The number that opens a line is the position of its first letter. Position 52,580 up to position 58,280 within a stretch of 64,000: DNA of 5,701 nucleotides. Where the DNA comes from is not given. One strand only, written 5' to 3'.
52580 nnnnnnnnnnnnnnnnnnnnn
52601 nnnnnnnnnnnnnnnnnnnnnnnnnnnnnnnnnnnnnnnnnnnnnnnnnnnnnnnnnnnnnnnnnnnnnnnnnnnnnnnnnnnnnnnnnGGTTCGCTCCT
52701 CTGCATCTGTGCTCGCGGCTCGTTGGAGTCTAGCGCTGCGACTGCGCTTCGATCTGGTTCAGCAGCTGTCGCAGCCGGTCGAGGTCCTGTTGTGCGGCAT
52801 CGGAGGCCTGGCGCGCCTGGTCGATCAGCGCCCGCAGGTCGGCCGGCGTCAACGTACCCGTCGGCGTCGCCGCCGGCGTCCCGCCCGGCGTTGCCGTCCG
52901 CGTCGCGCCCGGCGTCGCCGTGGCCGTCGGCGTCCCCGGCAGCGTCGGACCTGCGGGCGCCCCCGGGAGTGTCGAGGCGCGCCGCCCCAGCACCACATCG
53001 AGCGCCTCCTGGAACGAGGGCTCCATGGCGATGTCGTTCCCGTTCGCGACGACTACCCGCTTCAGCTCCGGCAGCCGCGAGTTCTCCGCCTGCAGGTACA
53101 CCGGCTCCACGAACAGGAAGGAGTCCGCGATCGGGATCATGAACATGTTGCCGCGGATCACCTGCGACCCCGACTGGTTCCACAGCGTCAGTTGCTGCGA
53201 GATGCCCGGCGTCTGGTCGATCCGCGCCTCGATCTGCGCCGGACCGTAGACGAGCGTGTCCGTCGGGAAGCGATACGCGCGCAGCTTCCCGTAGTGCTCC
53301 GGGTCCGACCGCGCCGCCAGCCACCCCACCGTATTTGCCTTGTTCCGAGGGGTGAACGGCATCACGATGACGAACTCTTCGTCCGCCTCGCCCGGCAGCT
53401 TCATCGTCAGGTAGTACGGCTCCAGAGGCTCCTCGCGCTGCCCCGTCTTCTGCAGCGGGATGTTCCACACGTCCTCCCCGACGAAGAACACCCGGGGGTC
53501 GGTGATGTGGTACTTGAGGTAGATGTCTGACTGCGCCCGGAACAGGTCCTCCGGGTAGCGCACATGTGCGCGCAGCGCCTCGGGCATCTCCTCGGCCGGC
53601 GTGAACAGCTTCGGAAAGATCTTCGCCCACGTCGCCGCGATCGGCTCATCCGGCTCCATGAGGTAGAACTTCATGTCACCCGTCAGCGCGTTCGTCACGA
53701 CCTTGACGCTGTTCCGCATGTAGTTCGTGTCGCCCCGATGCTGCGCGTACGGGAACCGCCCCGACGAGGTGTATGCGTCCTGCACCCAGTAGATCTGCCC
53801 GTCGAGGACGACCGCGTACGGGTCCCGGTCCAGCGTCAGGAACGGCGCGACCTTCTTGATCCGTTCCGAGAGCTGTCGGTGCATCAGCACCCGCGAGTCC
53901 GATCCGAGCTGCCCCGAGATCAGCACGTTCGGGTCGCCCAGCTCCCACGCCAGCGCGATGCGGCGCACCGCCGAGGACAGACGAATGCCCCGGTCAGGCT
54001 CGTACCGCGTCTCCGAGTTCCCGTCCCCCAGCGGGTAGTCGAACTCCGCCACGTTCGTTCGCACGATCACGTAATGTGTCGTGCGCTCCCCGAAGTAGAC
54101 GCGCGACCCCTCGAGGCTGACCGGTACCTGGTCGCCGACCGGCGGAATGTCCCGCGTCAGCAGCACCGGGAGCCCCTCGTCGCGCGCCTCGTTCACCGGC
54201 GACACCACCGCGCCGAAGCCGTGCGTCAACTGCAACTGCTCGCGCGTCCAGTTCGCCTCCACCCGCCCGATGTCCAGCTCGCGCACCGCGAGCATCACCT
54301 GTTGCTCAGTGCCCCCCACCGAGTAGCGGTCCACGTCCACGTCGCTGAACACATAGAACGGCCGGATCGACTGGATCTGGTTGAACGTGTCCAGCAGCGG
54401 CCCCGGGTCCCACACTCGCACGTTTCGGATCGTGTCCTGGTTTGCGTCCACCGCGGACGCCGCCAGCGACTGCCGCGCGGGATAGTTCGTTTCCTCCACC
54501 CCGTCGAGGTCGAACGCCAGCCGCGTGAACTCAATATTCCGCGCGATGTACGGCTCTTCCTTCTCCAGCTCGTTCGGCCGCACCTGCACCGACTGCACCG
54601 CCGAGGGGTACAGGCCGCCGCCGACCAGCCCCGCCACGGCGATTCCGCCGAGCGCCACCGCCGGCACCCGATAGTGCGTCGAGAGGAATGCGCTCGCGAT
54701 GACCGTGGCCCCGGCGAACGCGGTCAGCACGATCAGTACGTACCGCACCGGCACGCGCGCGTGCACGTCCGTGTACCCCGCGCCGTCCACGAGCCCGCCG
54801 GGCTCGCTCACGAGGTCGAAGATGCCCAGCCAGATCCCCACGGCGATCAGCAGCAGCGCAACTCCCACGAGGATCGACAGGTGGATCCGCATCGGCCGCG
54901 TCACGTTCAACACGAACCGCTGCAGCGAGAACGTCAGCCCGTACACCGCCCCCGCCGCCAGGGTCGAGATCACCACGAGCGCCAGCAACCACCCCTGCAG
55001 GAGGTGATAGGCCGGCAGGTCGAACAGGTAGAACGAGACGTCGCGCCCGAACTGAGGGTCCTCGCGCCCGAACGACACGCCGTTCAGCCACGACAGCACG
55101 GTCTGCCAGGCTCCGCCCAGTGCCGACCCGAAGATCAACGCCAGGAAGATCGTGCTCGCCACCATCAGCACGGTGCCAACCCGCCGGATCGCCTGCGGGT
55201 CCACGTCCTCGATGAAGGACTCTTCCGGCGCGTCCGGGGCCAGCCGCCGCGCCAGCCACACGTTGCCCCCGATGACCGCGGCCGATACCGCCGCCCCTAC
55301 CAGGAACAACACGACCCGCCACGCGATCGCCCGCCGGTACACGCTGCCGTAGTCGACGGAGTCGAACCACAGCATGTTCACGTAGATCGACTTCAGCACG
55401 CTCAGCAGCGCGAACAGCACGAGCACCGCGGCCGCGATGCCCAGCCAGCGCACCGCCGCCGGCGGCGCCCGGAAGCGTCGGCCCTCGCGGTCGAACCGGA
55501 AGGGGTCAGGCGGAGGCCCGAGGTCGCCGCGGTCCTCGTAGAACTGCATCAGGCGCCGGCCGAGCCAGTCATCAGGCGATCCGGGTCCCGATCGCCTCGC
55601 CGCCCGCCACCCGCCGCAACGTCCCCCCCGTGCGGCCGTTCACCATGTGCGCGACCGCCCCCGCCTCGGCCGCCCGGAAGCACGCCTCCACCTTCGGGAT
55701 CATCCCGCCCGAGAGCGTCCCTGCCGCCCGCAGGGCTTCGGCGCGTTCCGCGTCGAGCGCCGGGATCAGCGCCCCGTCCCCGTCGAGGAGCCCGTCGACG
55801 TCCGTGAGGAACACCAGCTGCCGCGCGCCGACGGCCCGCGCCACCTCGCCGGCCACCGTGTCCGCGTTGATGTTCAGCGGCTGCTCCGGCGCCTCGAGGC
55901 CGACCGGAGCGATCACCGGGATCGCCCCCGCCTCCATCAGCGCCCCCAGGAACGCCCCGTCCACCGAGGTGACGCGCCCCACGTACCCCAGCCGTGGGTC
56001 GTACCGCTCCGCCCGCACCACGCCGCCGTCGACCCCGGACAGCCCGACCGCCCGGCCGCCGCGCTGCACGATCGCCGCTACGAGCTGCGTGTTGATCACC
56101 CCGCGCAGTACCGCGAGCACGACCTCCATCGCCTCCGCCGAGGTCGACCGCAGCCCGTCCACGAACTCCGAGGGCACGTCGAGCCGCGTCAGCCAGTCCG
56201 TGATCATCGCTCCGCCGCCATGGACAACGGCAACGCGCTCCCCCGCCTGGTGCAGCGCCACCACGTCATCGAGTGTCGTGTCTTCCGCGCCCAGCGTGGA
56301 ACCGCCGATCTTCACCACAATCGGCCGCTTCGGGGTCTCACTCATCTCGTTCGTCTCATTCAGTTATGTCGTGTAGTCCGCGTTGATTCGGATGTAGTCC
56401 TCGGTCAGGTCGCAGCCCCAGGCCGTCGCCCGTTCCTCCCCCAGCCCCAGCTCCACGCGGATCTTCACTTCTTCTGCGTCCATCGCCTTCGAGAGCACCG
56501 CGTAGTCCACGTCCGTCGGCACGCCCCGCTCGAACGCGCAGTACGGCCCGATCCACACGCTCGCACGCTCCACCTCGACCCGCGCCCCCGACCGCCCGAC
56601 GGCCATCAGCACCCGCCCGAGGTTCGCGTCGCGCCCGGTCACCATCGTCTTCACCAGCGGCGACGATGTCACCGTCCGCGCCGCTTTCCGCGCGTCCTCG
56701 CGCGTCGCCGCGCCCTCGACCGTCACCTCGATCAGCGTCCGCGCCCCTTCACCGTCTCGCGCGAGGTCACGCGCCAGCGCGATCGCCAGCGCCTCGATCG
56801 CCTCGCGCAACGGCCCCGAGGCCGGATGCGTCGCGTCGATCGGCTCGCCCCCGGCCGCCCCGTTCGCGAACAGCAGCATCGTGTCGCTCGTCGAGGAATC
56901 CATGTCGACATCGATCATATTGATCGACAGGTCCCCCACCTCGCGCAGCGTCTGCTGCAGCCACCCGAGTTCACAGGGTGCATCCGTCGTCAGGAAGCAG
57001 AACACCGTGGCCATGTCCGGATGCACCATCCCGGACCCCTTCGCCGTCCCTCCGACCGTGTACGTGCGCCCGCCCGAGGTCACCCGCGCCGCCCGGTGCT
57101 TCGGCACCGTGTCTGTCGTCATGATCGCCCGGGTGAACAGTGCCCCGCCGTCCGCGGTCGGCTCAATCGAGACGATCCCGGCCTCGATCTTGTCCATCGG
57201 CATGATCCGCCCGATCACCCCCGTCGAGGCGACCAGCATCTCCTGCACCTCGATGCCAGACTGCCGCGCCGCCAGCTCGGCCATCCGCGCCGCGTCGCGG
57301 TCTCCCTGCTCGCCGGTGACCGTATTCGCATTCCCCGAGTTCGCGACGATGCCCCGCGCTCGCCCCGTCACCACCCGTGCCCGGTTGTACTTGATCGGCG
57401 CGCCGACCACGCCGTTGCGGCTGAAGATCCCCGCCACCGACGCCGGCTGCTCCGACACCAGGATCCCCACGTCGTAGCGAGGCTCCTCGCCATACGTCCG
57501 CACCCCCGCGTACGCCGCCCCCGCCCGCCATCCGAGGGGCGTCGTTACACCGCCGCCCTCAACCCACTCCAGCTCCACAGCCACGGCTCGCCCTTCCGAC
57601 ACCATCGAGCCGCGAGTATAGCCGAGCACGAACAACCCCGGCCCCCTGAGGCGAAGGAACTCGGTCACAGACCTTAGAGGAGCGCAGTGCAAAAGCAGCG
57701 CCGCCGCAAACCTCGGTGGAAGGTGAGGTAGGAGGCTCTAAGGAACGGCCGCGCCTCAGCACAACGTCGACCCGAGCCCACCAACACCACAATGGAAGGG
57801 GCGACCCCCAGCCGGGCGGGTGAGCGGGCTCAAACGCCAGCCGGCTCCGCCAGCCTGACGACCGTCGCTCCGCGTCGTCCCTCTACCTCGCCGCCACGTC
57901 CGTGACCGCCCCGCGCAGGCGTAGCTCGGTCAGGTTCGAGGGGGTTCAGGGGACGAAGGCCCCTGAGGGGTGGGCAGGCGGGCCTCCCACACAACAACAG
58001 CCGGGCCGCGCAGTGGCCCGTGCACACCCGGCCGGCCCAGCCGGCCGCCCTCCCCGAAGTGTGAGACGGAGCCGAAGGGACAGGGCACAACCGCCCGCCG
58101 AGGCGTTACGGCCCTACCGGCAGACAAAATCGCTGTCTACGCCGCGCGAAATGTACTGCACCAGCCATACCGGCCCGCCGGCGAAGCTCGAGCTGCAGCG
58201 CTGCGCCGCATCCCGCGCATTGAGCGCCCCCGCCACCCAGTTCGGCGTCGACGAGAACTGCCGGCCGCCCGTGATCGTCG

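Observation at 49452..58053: Family of about 100-150-bp structured intergenic repeats (four copies) punctuating the arginine gene block, with compensatory base changes in two hairpins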

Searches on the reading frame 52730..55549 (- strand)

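Call 9: search_protein_families(library=ncbifam, proteins=[window:52730-55549:-])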
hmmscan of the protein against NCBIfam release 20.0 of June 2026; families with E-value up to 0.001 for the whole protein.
window:52730-55549:- (939 aa): 3 families
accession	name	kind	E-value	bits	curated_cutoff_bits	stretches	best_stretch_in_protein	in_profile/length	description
NF002707.0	PRK02509.1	equivalog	3e-234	780.1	949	2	127-856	193-965/983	hypothetical protein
NF000825.0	PRK00068.1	subfamily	6e-233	775.8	995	1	35-918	17-949/973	hypothetical protein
NF009097.0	PRK12438.1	subfamily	4.9e-148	494.8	1254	1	38-928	22-981/991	hypothetical protein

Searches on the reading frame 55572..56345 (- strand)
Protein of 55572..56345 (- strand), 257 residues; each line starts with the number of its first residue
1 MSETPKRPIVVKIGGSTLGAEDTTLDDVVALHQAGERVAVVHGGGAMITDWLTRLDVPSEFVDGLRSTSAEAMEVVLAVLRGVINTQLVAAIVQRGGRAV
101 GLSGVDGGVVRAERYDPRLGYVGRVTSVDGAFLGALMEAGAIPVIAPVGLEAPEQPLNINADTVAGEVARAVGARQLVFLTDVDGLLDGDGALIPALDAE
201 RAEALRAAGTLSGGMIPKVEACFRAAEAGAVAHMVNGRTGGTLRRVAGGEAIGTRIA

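Call 9: search_protein_families(library=ncbifam, proteins=[window:55572-56345:-])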
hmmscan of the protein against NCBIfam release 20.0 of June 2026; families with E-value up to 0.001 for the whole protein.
window:55572-56345:- (257 aa): 16 families
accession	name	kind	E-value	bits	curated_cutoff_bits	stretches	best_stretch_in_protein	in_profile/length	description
TIGR00761.1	argB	equivalog_domain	8e-69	231.7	151.3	1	9-230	2-226/231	acetylglutamate kinase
NF003387.0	PRK04531.1-2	equivalog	2.6e-34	118.4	426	1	7-220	37-249/441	acetylglutamate kinase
NF010662.0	PRK14058.1-4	equivalog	4.1e-34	118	194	1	9-230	2-236/264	[LysW]-aminoadipate/[LysW]-glutamate kinase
NF010659.0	PRK14058.1-1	equivalog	1.5e-32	112.8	223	1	9-232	2-243/267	[LysW]-aminoadipate kinase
NF003386.0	PRK04531.1-1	equivalog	7.8e-28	97.6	417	1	6-220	41-254/442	acetylglutamate kinase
NF010661.0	PRK14058.1-3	equivalog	1.3e-26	93.3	251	1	8-235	2-250/283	acetylglutamate/acetylaminoadipate kinase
TIGR01890.1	N-Ac-Glu-synth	equivalog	4.3e-19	68.8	202.85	1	9-256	20-277/429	amino-acid N-acetyltransferase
NF003641.0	PRK05279.1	equivalog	1.9e-17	63.3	344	1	7-243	26-275/441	amino-acid N-acetyltransferase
NF010660.0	PRK14058.1-2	equivalog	3.2e-17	63.2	241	1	10-242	3-246/249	[LysW]-aminoadipate/[LysW]-glutamate kinase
TIGR01027.1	proB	equivalog_domain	6.4e-11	42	186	1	160-256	144-251/363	glutamate 5-kinase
NF040647.1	IPPK_Arch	equivalog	2.6e-10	40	120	1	10-256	2-259/259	isopentenyl phosphate kinase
NF005155.0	PRK06635.1-4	equivalog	2.4e-05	23.5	346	1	9-195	4-187/407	aspartate kinase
NF040622.1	MfnE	equivalog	4.2e-05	23.3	300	0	154-206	114-168/211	[5-(aminomethyl)furan-3-yl]methyl phosphate kinase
NF009008.0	PRK12354.1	subfamily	4.6e-05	22.7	361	1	158-230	202-275/308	carbamate kinase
TIGR00746.1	arcC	equivalog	5.6e-05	22.3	358.25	0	159-232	208-286/309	carbamate kinase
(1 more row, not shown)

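Call 15: find_encoding_contigs(protein=window:55572-56345:-, flank=10000, max_places=10)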
Protein window:55572-56345:- (257 aa): no gene with exactly this product is on record in the collection.

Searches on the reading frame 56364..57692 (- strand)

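Call 9: search_protein_families(library=ncbifam, proteins=[window:56364-57692:-])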
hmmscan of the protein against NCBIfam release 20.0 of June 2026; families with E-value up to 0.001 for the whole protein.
window:56364-57692:- (442 aa): 2 families
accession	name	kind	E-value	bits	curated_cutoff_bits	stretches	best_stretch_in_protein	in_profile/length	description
NF003802.0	PRK05388.1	equivalog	1e-130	435.9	351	1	48-442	6-400/400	bifunctional glutamate N-acetyltransferase/amino-acid acetyltransferase ArgJ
TIGR00120.1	ArgJ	equivalog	9e-120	400.2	298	1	47-442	3-405/405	bifunctional ornithine acetyltransferase/N-acetylglutamate synthase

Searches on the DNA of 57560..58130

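Call 49: search_rna_families(source=window, start=57560, end=58130, threshold=evalue, max_evalue=10)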
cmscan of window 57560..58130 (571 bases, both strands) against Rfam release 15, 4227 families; matches with E-value up to 10: 2.
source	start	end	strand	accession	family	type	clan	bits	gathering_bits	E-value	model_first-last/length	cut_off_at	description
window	57779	57839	-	RF02136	HTT-AS1_3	Gene; lncRNA;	-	16.3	70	1.1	1-60/60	no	HTT antisense RNA 1 conserved region 3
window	57941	57963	+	RF01792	eiav_FSE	Cis-reg; frameshift_element;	-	13.1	40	2.1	1-19/35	no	ribosomal frameshift site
